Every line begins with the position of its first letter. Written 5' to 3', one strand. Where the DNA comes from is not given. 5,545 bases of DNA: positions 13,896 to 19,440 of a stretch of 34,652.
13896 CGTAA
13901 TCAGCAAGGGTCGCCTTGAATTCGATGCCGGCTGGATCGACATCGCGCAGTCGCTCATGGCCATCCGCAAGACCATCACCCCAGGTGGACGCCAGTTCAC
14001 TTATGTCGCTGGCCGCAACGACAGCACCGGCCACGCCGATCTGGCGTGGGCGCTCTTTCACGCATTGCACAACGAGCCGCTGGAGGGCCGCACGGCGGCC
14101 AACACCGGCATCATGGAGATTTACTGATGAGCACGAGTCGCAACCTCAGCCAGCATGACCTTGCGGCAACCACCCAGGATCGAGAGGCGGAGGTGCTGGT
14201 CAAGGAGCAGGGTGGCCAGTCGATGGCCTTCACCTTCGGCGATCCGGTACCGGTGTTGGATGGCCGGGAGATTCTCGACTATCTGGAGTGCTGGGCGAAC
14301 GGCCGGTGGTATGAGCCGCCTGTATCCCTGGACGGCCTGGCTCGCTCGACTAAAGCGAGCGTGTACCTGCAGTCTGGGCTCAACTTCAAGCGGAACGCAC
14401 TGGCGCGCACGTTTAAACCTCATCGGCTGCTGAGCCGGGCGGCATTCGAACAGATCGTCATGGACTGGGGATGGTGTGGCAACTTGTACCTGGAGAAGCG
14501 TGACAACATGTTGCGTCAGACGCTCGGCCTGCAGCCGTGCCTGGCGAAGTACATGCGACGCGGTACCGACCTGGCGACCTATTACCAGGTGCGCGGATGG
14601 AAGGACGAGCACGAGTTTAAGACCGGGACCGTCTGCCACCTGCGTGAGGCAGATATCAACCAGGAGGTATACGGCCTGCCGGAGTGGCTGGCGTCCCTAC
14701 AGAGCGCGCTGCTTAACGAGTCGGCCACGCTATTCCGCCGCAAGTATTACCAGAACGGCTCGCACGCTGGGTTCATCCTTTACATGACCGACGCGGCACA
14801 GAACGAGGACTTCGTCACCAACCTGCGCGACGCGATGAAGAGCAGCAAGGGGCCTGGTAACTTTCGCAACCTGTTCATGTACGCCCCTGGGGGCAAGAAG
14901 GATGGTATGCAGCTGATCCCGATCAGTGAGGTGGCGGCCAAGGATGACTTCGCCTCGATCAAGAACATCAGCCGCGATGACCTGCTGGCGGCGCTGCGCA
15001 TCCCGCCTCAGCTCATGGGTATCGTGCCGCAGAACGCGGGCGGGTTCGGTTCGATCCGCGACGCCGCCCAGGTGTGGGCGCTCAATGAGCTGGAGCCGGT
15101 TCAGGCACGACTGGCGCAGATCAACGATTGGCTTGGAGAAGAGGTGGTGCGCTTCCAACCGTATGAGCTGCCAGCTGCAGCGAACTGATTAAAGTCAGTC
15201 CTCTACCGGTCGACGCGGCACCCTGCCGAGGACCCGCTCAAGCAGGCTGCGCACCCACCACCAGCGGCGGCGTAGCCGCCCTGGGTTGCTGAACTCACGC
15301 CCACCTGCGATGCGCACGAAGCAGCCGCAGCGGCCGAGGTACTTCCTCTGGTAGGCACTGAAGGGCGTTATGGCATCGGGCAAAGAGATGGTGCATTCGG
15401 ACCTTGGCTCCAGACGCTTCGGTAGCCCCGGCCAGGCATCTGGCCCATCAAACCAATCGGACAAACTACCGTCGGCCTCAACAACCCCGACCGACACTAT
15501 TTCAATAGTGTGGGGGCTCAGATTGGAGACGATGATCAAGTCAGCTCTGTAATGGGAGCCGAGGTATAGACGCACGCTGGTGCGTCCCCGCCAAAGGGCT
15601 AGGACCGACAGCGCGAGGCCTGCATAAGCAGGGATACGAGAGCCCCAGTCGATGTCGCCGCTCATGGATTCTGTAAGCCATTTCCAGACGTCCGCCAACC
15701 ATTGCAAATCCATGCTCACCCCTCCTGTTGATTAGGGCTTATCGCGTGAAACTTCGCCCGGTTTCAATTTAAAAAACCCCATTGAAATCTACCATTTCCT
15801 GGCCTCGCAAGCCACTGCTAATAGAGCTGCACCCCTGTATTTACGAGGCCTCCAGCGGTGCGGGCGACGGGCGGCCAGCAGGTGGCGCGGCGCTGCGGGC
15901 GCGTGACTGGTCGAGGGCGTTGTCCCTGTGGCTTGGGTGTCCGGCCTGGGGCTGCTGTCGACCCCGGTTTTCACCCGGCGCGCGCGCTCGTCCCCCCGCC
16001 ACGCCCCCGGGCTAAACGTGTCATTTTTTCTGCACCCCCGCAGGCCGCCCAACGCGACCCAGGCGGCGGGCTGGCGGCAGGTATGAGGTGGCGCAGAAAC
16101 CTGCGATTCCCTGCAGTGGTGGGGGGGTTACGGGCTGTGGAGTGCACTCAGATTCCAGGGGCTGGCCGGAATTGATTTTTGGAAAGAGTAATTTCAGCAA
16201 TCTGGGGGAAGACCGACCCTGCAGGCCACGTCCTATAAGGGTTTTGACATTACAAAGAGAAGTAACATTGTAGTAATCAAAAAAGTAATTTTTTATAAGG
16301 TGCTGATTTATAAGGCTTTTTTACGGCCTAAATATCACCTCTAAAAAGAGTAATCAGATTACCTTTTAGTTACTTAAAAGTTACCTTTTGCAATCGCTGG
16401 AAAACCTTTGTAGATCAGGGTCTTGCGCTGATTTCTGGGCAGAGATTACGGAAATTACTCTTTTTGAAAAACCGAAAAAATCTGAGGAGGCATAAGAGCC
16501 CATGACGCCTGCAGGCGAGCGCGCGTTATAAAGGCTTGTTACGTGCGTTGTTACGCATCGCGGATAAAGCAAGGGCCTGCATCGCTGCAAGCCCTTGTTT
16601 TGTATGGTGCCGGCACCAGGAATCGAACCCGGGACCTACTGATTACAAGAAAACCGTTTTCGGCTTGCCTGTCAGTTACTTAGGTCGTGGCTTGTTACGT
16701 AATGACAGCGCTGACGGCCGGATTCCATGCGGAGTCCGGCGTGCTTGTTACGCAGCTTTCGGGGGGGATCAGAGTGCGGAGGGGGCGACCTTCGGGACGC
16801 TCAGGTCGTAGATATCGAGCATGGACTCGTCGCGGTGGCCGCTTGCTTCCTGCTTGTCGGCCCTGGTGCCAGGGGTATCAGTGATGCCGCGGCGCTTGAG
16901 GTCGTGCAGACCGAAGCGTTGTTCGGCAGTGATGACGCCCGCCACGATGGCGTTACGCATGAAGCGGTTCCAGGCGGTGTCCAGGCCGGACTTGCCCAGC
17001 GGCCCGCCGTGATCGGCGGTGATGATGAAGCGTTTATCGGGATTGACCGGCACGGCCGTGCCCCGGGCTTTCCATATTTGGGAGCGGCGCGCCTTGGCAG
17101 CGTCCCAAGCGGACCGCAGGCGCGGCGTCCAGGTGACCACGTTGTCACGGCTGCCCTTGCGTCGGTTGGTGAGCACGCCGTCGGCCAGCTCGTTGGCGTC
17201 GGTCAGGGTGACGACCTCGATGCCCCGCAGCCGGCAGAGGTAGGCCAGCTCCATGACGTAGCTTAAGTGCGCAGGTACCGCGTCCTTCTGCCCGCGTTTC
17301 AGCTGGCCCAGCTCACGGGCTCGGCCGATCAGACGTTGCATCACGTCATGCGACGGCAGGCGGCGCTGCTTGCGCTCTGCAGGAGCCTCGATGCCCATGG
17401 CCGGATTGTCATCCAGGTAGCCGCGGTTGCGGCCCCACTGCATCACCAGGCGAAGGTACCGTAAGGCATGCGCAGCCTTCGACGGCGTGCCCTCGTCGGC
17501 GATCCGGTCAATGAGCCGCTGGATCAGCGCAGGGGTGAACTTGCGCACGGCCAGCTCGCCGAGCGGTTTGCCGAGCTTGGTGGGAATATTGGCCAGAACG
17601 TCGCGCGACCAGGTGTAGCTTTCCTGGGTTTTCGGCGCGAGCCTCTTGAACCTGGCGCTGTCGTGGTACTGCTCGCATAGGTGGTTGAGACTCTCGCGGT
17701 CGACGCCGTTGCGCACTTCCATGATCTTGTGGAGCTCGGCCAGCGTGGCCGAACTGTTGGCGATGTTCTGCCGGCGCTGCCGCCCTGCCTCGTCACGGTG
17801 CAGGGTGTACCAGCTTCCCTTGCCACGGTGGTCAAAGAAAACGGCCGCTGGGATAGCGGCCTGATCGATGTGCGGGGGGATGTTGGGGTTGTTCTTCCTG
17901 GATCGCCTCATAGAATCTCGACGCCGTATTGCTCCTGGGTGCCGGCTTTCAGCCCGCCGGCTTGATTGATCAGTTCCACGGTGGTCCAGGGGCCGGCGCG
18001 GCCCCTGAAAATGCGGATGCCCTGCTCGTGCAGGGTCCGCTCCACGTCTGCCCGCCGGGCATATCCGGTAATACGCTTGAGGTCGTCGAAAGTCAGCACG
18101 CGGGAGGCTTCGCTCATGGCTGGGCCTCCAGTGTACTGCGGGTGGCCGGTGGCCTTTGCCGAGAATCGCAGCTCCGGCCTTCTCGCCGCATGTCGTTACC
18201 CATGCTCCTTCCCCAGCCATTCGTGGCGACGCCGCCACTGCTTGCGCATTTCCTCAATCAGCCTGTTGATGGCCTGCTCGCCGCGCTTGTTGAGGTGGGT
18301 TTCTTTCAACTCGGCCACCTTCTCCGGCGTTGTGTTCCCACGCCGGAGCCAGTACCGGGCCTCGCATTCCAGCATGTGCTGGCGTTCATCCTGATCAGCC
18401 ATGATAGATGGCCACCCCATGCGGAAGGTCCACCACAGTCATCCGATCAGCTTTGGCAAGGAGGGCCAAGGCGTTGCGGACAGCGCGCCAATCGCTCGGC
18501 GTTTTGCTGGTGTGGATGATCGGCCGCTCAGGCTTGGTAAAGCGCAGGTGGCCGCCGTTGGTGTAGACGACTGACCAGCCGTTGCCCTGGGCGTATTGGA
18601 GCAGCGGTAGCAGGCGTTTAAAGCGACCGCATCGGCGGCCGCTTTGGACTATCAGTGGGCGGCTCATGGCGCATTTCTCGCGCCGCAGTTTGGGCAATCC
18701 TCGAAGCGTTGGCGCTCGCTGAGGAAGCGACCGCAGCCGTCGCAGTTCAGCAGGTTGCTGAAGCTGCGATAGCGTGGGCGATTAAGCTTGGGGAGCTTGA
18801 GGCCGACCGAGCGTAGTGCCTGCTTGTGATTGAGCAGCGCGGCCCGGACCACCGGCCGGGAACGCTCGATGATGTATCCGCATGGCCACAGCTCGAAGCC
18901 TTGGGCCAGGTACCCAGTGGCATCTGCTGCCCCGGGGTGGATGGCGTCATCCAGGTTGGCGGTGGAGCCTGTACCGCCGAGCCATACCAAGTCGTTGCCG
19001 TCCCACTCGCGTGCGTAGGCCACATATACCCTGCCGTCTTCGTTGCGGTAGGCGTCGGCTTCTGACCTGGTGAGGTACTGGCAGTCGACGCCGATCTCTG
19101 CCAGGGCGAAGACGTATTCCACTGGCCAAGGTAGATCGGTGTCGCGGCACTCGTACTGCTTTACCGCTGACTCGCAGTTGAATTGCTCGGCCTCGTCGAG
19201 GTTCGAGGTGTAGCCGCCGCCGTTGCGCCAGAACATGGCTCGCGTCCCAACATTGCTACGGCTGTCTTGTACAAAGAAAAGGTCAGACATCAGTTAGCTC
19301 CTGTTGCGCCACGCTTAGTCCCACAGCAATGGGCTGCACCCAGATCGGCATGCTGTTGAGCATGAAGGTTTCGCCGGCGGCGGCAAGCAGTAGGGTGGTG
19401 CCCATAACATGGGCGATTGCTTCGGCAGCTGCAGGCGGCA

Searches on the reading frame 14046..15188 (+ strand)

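Call 28: search_protein_families(library=pfam, proteins=[window:14046-15188:+], max_evalue=0.01)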
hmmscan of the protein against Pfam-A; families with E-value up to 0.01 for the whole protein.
window:14046-15188:+ (380 aa): 1 family
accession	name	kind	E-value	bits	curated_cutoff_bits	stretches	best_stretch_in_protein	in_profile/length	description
PF04860.17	Phage_portal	-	1.2e-15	58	39.1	1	129-363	49-276/321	Phage portal protein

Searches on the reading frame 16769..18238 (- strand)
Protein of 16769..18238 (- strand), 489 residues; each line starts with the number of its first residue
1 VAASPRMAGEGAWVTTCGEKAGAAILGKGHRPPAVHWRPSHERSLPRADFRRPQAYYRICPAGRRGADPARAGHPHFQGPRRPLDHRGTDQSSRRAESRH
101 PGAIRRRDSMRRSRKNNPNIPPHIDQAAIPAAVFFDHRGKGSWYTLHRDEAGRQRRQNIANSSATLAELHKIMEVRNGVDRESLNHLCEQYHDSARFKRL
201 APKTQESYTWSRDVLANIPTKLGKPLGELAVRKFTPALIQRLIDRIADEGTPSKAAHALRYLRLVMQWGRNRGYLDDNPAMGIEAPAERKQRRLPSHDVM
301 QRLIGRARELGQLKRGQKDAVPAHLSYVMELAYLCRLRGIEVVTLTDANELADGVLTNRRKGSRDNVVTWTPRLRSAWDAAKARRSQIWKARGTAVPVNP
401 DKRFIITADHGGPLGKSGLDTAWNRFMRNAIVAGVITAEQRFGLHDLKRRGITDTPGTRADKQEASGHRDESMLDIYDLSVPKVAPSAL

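Call 28: search_protein_families(library=pfam, proteins=[window:16769-18238:-], max_evalue=0.01)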
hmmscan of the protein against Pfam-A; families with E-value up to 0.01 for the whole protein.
window:16769-18238:- (489 aa): 1 family
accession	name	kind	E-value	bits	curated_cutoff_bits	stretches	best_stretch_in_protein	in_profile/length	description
PF22022.2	Phage_int_M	-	3.4e-05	24.5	27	1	211-281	21-91/96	Phage integrase central domain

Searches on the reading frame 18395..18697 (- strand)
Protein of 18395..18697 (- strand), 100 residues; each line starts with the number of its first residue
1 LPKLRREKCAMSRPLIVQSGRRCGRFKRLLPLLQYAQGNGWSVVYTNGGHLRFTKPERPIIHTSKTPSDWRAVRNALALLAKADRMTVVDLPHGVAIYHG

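Call 28: search_protein_families(library=pfam, proteins=[window:18395-18697:-], max_evalue=0.01)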
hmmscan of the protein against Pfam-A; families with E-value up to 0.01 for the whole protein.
window:18395-18697:- (100 aa): 1 family
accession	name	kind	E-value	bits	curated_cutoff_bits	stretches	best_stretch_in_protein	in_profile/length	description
PF07927.17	HicA_toxin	-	0.0066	17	27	0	38-61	10-33/58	HicA toxin of bacterial toxin-antitoxin,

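Call 53: search_protein_families(library=phrogs, proteins=[window:18395-18697:-], max_evalue=0.001)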
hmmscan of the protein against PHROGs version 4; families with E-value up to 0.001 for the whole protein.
window:18395-18697:- (100 aa): 2 families
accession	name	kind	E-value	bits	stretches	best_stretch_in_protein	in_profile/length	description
phrog_2089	-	unknown function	2.3e-17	63.7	1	10-85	12-90/107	-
phrog_2053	-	unknown function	0.00017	22.4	1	44-76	23-57/72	-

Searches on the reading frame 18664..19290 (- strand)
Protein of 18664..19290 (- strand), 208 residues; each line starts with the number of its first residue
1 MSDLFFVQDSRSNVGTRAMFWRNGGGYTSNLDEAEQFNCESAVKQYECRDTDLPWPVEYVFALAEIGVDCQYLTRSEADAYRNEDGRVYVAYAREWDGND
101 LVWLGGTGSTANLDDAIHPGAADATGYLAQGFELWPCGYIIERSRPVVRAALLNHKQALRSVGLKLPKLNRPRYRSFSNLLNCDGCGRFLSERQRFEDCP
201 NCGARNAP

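Call 12: search_protein_families(library=pfam, proteins=[window:18664-19290:-], max_evalue=0.01)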
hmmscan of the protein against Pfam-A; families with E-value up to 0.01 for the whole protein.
window:18664-19290:- (208 aa): 2 families
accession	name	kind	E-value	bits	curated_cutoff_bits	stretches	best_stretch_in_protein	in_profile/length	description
PF21349.2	RUBY_RBDX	-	0.0057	16.5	26.5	0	183-205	3-25/30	Rubrerythrin, rubredoxin-like domain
PF13248.11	Zn_ribbon_3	-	0.0062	16.4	27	0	182-205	4-25/26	zinc-ribbon domain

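Call 53: search_protein_families(library=phrogs, proteins=[window:18664-19290:-], max_evalue=0.001)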
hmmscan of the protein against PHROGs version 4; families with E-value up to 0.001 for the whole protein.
window:18664-19290:- (208 aa): 1 family
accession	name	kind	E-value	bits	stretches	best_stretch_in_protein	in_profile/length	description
phrog_2457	-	unknown function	7.6e-64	216.3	1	1-207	1-221/222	-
